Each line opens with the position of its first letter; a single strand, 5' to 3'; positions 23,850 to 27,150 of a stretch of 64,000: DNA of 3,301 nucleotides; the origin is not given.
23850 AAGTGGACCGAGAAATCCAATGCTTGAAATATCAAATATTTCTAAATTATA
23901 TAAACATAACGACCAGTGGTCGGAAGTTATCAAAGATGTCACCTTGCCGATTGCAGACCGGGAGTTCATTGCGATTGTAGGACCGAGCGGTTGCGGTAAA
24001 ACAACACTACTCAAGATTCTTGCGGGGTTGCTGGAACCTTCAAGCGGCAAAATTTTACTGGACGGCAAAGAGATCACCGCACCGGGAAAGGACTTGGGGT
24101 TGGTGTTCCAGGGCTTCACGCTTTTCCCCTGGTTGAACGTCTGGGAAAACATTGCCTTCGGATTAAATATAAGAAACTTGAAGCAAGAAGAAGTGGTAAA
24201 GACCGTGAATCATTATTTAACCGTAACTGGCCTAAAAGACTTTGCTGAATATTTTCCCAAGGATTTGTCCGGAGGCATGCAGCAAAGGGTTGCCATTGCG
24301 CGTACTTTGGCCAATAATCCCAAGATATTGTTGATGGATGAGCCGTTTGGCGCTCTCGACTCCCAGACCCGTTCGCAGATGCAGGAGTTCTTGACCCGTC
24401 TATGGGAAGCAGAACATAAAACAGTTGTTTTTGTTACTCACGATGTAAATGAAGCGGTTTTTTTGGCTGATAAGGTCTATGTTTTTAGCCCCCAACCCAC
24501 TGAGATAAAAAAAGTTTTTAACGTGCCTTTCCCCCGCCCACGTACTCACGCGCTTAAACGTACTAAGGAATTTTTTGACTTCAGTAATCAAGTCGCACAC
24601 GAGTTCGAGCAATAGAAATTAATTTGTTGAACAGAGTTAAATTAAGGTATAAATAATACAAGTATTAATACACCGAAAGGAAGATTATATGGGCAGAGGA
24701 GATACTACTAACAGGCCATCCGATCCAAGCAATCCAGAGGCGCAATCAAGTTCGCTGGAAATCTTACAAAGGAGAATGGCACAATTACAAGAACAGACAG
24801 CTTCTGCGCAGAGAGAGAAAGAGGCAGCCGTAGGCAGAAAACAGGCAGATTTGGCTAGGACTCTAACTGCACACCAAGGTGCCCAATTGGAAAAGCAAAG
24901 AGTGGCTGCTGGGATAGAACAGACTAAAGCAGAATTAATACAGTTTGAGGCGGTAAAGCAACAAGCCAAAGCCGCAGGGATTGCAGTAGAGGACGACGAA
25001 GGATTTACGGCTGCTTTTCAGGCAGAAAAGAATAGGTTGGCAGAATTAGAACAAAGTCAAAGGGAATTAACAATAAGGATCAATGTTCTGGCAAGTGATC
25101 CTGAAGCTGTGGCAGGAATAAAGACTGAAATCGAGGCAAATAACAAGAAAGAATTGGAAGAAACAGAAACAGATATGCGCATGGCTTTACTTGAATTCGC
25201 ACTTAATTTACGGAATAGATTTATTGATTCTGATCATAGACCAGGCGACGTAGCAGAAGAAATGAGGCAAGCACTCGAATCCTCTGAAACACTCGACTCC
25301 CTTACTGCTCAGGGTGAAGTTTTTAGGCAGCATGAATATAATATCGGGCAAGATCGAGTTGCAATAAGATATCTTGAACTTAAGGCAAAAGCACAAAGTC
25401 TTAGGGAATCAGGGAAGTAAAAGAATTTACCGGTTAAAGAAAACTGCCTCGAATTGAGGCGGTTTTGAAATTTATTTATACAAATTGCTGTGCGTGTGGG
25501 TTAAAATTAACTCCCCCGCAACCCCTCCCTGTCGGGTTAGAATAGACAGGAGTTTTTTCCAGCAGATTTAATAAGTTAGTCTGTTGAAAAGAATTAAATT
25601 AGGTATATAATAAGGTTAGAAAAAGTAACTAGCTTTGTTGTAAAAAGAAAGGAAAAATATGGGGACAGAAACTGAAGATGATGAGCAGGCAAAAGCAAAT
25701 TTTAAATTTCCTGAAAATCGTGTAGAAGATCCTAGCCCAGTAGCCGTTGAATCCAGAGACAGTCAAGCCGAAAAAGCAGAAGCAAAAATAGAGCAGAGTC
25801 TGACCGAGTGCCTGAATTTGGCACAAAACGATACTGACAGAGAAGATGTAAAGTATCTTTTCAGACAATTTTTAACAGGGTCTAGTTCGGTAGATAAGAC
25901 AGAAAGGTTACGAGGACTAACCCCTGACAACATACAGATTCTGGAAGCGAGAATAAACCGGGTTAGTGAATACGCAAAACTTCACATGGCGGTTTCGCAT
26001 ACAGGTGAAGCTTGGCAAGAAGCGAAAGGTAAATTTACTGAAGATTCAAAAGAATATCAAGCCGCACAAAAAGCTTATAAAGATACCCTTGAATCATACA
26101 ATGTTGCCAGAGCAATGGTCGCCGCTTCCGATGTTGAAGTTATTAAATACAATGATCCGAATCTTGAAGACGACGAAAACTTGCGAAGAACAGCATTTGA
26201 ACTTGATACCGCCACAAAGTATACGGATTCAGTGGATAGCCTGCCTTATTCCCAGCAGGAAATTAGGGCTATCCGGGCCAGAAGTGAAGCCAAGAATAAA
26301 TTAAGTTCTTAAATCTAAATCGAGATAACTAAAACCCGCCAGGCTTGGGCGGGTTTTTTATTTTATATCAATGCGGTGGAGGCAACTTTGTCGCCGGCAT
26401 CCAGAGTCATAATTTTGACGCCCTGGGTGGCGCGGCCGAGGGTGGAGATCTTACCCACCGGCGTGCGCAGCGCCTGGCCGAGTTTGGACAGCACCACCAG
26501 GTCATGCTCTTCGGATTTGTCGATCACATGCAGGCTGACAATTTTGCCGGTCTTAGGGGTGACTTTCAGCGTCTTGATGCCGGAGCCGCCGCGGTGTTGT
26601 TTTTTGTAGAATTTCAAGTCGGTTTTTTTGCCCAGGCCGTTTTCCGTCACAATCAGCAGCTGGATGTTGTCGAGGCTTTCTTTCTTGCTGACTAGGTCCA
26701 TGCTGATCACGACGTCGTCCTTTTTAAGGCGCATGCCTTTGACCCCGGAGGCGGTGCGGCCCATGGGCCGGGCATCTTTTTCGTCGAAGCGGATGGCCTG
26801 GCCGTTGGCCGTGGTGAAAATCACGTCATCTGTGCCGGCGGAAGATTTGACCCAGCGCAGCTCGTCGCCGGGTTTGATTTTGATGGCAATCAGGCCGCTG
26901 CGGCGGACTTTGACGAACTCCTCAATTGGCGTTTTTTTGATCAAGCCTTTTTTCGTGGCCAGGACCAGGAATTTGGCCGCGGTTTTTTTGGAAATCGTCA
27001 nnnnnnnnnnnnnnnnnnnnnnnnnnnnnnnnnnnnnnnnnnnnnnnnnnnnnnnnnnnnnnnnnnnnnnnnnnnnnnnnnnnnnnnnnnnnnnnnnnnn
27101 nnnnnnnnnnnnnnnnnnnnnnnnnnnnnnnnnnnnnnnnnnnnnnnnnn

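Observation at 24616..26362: Two tandem acidic coiled-coil ORFans (243 and 217 aa), each with its own near-identical promoter and its own terminator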

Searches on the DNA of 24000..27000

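Call 17: search_rna_families(source=window, start=24000, end=27000, threshold=evalue, max_evalue=1)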
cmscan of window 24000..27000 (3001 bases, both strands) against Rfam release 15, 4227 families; matches with E-value up to 1: 4.
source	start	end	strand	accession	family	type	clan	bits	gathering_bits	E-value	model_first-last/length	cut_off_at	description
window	26294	26362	+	RF01859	Phe_leader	Cis-reg; leader;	-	23.9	55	0.62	1-125/125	no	Phenylalanine leader peptide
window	26322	26402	-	RF01772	rnk_pseudo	Cis-reg; leader;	-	23.3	55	0.65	1-108/108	no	Pseudomonas rnk leader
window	25437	25469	+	RF03686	mir-9424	Gene; miRNA;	-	21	90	0.49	1-68/68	no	mir-9424 microRNA precursor family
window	26296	26360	+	RF00512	Leu_leader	Cis-reg; leader;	-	20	50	0.64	1-148/148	no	Leucine operon leader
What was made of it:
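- Tried and rejected: Rfam gave only chance, terminator-like hits (call 17).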

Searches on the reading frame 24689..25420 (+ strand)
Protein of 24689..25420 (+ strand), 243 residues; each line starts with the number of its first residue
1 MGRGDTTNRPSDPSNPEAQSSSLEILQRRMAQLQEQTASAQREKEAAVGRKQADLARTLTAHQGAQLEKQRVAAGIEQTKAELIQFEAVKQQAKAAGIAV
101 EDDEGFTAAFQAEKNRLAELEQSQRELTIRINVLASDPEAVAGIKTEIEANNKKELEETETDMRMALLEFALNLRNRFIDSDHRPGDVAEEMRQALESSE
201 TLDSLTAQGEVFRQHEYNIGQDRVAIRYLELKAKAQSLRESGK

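Call 5: search_protein_families(library=pfam, proteins=[window:24689-25420:+], max_evalue=10)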
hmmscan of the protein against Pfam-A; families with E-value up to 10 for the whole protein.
window:24689-25420:+ (243 aa): 4 families
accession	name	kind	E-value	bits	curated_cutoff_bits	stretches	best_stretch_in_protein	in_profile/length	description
PF22756.2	E217_gp29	-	0.03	14.7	27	1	150-209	60-120/163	E217 gateway protein gp29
PF04455.17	Saccharop_dh_N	-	0.56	11.1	23.5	0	200-237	18-55/100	LOR/SDH bifunctional enzyme conserved region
PF24615.2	Spectrin_Anc-1_2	-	1.8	9.3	28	1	117-169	29-81/105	Nuclear anchorage protein 1, spectrin repeat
PF16526.10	CLZ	-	3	8.7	26.7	1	21-43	38-60/71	C-terminal leucine zipper domain of cyclic nucleotide-gated channels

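Call 11: find_homologous_proteins(query=window:24689-25420:+, max_evalue=0.001)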
Query window:24689-25420:+ (243 aa): 1 proteins with E <= 0.001 among 2307 candidates.
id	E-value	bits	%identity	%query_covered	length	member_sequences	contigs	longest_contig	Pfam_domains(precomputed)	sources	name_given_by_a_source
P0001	1.4e-122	425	100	88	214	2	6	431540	-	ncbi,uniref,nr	ncbi:MAG: hypothetical protein A3J07_00905 [Candidatus Doudnabacteria bacterium RIFCSPLOWO2_02_FULL_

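Call 18: predict_structure(protein=window:24689-25420:+)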
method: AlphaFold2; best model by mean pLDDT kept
length: 243 residues; sequences in the alignment: 1
mean_pLDDT: 68.0   pTM: 0.40
mean pLDDT of the five models: 68.0, 65.5, 64.0, 63.9, 62.6
residues with pLDDT >= 90: 42; 70-90: 60; 50-70: 105; < 50: 36
segments of 3 or more residues with pLDDT < 50: 8-19, 183-185, 188-190, 199-202
pLDDT, mean of each block of 10 residues (from residue 1): 52 45 66 71 73 75 85 94 92 89 87 93 89 65 60 63 55 53 50 48 52 57 59 62 53
secondary structure, 60 per line:
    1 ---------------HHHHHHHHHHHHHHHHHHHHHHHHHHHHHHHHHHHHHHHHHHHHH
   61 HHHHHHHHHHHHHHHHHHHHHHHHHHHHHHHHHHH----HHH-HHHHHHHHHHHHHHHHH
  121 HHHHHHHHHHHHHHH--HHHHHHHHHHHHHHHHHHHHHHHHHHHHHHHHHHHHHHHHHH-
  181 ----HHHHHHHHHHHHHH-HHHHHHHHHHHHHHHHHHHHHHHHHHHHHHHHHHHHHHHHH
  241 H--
elements in order: H16-95 H104-135 H138-179 H185-198 H200-241
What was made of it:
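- On PspA/Vipp1 (Pfam PF04012, IM30): The model comes from a single sequence, with pLDDT 68 (call 18).
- ORF1 is about the size of PspA and has a long helical hairpin (call 18). The model confidence is only moderate (pLDDT 68) (call 18).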

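Call 19: search_protein_families(library=phrogs, proteins=[window:24689-25420:+], max_evalue=1)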
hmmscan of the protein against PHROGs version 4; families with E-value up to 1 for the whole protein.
window:24689-25420:+ (243 aa): 2 families
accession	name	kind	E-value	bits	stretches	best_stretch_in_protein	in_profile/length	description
phrog_3176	-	unknown function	0.018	15.2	1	107-181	50-121/330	-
phrog_7301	-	unknown function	0.53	8.8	1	46-174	602-724/1035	-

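Call 20: search_protein_families(library=ncbifam, proteins=[window:24689-25420:+], max_evalue=1)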
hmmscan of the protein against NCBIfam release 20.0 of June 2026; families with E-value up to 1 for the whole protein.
window:24689-25420:+ (243 aa): 0 families

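Call 22: search_solved_structures(query=window:24689-25420:+, max_evalue=1)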
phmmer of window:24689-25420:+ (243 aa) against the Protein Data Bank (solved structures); distinct sequences matched with E-value up to 1: 0.

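Call 33: find_related_loci(query=window:24689-25420:+, collection=viral_contigs, flank=5000)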
Query window:24689-25420:+ (243 aa) in viral_contigs; peptide patterns used: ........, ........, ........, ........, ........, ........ (x = any residue, [..] = any of these).
31 stretches matched a pattern, but none encodes a relative of the query by tblastn (E <= 1e-3).

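Call 35: fold_search(model_id=the predicted structure, library=pdb)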
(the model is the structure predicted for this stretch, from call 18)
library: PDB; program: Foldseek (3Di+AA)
matches with E <= 10: 493; with E <= 0.001: 0
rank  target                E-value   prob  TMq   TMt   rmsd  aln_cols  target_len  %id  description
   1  7o3w_A                3.8e-01  0.44  0.37  0.40  19.4       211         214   19  Structural basis for VIPP1 oligomerization and maintenance of thylakoid membrane integrity (released 2021-06-30)
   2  6zff_B                4.6e-01  0.98  0.37  0.70   3.1       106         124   17  Pyrococcus furiosus Rad50 coiled coils in rod configuration (released 2020-07-08)
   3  9ftl_a                5.6e-01  0.63  0.34  0.47  17.9       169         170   14  Asgard ESCRT-IIIB filament structure (released 2025-04-16)
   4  2dq0_A                6.0e-01  0.99  0.28  0.15   1.5        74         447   18  Crystal structure of seryl-tRNA synthetase from Pyrococcus horikoshii complexed with a seryl-adenylate analog (released 2007-06-05)
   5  7zcg_A                6.0e-01  0.51  0.32  0.45  15.6       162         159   12  CHMP2A-CHMP3 heterodimer (430 Angstrom diameter) (released 2023-01-18)
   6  8cqo_A                6.0e-01  0.16  0.19  0.23  17.9       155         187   14  Crystal structure of Borrelia burgdorferi paralogous family 12 outer surface protein BBK01 (Se-Met data) (released 2024-03-13)
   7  2zr3_A                7.2e-01  0.98  0.27  0.15   1.9        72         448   18  Crystal structure of seryl-tRNA synthetase from Pyrococcus horikoshii (released 2008-09-09)
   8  9g0c_A                7.2e-01  0.63  0.31  0.51  22.2       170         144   12  Structure of human Mical1 bMERB_V978A_V985A domain:Rab10 complex. (released 2025-07-02)
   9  8cwy_B                7.7e-01  0.98  0.28  0.86   1.8        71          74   15  Accurate computational design of genetically encoded 3D protein crystals (released 2023-11-01)
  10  3fpp_B                7.7e-01  0.90  0.28  0.25   3.2        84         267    8  Crystal structure of E.coli MacA (released 2009-04-28)
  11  8i4w_B                8.2e-01  0.90  0.30  0.17   3.1        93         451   19  Cryo-EM structure of 5-subunit Smc5/6 head region (released 2024-06-26)
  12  3zx6_A                8.2e-01  0.08  0.18  0.16  15.6       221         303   20  Structure of Hamp(AF1503)-Tsr fusion - Hamp (A291V) mutant (released 2012-02-29)
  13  6x94                  8.8e-01  0.98  0.30  0.18   1.5        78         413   14  An orthogonal seryl-tRNA synthetase/tRNA pair for noncanonical amino acid mutagenesis in Escherichia coli (released 2020-11-04)
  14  6r1m_B                8.8e-01  0.98  0.27  0.16   1.3        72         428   18  Crystal structure of E. coli seryl-tRNA synthetase complexed to seryl sulfamoyl adenosine (released 2020-01-22)
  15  6zff_A                8.8e-01  0.92  0.36  0.67   3.3       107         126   19  Pyrococcus furiosus Rad50 coiled coils in rod configuration (released 2020-07-08)
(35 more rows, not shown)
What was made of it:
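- On PspA/Vipp1 (Pfam PF04012, IM30): Foldseek's top hit is 7o3w_A, but with E 0.38 and TM 0.37 (call 35).
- The top Foldseek PDB hit is VIPP1 7o3w_A, and ESCRT-III chains also appear (call 35).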

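Call 53: search_dna_similar(query=window:24689-25420:+, collection=phages, mode=protein, max_evalue=1, max_rows=10)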
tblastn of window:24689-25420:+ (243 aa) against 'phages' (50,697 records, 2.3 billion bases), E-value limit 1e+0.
No match.

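Call 58: search_protein_families(library=padloc, proteins=[window:24689-25420:+], max_evalue=1)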
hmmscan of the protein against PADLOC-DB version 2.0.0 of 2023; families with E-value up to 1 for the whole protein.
window:24689-25420:+ (243 aa): 0 families
